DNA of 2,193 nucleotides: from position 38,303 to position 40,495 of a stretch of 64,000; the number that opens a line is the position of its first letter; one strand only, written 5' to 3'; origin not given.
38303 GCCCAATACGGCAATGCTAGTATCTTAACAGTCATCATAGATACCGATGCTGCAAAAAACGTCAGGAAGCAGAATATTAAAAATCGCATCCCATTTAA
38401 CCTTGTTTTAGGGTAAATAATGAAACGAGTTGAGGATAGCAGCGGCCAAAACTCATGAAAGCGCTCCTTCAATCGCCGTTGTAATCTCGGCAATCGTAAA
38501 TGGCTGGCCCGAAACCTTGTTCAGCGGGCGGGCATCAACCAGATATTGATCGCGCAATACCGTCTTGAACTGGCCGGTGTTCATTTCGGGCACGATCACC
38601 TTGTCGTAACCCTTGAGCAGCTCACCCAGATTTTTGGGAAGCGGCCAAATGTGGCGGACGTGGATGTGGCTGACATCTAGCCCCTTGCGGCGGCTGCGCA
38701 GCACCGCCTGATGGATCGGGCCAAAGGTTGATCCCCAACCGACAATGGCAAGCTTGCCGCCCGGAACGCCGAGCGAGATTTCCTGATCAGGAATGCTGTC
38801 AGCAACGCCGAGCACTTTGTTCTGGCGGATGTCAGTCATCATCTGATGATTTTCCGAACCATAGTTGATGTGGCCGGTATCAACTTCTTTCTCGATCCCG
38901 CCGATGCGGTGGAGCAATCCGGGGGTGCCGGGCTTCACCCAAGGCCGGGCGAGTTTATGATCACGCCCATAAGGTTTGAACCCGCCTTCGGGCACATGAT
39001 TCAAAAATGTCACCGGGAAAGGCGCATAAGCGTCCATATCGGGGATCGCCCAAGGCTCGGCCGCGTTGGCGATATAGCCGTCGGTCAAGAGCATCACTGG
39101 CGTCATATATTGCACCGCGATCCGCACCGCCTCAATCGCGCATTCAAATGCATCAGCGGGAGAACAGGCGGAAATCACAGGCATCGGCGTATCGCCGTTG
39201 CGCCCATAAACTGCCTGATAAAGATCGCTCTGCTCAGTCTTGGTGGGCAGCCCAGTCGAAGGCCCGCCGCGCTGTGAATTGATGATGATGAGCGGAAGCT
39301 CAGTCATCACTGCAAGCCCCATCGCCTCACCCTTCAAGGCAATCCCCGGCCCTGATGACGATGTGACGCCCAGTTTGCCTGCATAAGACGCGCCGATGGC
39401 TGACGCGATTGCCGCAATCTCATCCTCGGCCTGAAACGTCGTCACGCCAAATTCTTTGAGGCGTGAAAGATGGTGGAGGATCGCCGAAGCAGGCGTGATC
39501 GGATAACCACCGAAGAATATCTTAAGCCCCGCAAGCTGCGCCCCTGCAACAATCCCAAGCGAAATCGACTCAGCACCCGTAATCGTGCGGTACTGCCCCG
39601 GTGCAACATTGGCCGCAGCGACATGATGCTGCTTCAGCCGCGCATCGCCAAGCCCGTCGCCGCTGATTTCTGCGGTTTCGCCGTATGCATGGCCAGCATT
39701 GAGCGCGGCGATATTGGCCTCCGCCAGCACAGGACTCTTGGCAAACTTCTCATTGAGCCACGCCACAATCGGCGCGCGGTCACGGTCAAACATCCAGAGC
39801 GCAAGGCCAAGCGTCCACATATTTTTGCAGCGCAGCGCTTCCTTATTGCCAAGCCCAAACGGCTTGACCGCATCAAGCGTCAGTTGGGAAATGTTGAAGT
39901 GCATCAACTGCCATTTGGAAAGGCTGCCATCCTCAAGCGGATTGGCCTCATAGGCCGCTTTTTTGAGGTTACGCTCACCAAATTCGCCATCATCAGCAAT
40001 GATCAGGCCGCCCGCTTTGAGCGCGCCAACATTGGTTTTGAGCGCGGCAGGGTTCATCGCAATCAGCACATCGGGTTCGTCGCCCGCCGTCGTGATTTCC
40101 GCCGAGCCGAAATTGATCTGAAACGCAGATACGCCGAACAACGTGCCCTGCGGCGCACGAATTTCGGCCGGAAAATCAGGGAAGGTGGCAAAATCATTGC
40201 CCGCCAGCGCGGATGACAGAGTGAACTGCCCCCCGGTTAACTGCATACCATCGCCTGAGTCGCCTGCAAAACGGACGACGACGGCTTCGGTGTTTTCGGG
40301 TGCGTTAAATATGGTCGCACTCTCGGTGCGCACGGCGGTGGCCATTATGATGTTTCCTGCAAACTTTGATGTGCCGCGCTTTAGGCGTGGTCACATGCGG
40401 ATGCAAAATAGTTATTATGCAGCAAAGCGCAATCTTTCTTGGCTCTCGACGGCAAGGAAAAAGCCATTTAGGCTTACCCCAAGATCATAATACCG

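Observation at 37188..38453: Low-GC three-gene cassette splitting korA from korB and translationally coupled to korB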

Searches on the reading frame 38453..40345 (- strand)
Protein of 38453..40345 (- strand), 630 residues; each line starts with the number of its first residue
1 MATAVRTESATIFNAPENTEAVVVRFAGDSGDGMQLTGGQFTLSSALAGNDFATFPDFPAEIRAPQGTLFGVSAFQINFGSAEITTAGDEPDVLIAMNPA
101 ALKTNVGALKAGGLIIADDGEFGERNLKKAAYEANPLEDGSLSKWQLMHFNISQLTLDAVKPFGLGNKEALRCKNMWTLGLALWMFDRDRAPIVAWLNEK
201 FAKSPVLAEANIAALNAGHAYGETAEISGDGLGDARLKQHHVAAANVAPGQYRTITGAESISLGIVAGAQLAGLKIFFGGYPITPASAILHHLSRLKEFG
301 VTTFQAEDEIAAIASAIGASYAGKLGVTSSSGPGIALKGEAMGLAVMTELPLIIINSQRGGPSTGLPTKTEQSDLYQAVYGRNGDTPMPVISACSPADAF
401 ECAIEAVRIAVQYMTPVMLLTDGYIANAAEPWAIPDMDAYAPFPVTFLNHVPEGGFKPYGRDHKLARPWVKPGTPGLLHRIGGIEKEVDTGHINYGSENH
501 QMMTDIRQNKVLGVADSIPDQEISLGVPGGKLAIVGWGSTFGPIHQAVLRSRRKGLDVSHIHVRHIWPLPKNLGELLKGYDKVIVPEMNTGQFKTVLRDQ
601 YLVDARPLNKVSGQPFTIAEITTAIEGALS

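Call 4: search_protein_families(library=pfam, proteins=[window:38453-40345:-], max_evalue=1)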
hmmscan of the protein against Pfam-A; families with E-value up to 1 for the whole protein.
window:38453-40345:- (630 aa): 5 families
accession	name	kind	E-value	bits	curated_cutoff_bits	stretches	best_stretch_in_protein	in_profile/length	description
PF01855.24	POR_N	-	5.2e-52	177.3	27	1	277-439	10-172/231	Pyruvate flavodoxin/ferredoxin oxidoreductase, thiamine diP-bdg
PF01558.24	POR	-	1.5e-24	87.5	27.4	1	31-219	2-172/173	Pyruvate ferredoxin/flavodoxin oxidoreductase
PF17147.9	PFOR_II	-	1.7e-08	35.2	27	1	532-593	3-70/102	Pyruvate:ferredoxin oxidoreductase core domain II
PF02780.25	Transketolase_C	-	0.00017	21.9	25.9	1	528-589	8-70/124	Transketolase, C-terminal domain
PF02776.23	TPP_enzyme_N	-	0.00017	21.8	26.8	1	280-371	21-110/119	Thiamine pyrophosphate enzyme, N-terminal TPP binding domain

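Call 5: search_protein_families(library=ncbifam, proteins=[window:38453-40345:-], max_evalue=1)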
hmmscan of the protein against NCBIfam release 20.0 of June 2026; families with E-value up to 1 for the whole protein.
window:38453-40345:- (630 aa): 20 families
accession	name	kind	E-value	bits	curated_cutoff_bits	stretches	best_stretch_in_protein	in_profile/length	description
TIGR03710.1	OAFO_sf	subfamily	3.2e-189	630.1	482.75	1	22-625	2-561/561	2-oxoacid:acceptor oxidoreductase subunit alpha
NF006412.0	PRK08659.1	equivalog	1.9e-76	257.8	411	1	265-627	14-375/378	2-oxoacid:acceptor oxidoreductase subunit alpha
NF041170.1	Oxoac_fdxalpha_Archa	equivalog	7.3e-64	216.2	800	1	168-628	163-622/636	2-oxoacid:ferredoxin oxidoreductase subunit alpha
NF007206.0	PRK09627.1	equivalog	2.4e-61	207.8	579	1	266-626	12-373/375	2-oxoglutarate synthase subunit alpha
NF005507.0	PRK07119.1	subfamily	3.1e-43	147.9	399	2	265-437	13-185/352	3-methyl-2-oxobutanoate dehydrogenase subunit VorB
NF040682.1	PorA_Arch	equivalog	1.5e-12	47.2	550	2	269-443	16-189/387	pyruvate synthase subunit PorA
NF006232.0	PRK08366.1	equivalog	1.5e-10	40.2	646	2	279-360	29-113/394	2-ketoisovalerate ferredoxin oxidoreductase subunit alpha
NF007201.0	PRK09622.1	equivalog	1.6e-10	40.4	590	1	280-427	33-179/405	2-oxoacid:ferredoxin oxidoreductase subunit alpha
NF006233.0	PRK08367.1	equivalog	6e-06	25.4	625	1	268-439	16-186/394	pyruvate ferredoxin oxidoreductase subunit alpha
NF045764.1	PhenlGlyoxDHPadG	equivalog_domain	1.8e-05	23.4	700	1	280-354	25-102/398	NADH-dependent phenylglyoxylate dehydrogenase subunit alpha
TIGR03336.1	IOR_alpha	equivalog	6.9e-05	21.3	650.9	1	265-424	11-164/595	indolepyruvate ferredoxin oxidoreductase subunit alpha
NF005228.0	PRK06725.1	equivalog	0.00031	19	991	1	251-362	12-117/571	acetolactate synthase large subunit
NF010632.0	PRK14029.1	equivalog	0.011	15.4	335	1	23-124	3-102/185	pyruvate/ketoisovalerate ferredoxin oxidoreductase subunit gamma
NF045791.1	OxalOxredalpha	equivalog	0.013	14.5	500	1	264-351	12-101/395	oxalate oxidoreductase subunit alpha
TIGR00204.1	dxs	equivalog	0.026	13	465.95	1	527-589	492-555/616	1-deoxy-D-xylulose-5-phosphate synthase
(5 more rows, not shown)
